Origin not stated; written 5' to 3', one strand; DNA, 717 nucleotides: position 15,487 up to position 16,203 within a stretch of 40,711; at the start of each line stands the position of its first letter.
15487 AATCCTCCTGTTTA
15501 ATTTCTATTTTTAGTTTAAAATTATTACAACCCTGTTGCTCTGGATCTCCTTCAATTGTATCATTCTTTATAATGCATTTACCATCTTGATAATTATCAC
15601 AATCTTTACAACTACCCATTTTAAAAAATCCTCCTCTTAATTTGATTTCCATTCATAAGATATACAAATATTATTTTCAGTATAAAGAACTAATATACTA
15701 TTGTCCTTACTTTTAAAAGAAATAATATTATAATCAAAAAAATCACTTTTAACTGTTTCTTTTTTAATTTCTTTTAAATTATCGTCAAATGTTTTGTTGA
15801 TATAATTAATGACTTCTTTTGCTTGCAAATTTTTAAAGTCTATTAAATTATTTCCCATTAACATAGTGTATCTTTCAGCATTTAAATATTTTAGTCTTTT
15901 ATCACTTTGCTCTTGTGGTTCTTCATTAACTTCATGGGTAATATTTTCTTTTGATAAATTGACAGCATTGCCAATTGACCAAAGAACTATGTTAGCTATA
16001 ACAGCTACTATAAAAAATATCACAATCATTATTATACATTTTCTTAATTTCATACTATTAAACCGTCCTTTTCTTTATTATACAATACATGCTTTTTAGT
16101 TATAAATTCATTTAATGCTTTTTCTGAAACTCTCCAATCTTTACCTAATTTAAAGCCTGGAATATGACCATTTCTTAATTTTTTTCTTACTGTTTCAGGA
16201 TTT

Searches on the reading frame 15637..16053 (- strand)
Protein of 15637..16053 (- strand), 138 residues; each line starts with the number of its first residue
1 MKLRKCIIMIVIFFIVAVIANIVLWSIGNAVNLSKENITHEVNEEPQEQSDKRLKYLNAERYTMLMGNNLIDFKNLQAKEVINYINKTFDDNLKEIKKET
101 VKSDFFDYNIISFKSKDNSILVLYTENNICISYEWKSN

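Call 46: search_protein_families(library=pfam, proteins=[window:15637-16053:-], max_evalue=0.01)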
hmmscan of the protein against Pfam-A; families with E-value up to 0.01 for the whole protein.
window:15637-16053:- (138 aa): 2 families
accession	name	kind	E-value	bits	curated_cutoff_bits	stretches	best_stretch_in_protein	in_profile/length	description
PF00558.24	Vpu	-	0.0052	17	24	1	8-29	6-26/81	Vpu protein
PF12089.13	DUF3566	-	0.0061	17.4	22.2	0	6-60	20-74/118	Transmembrane domain of unknown function (DUF3566)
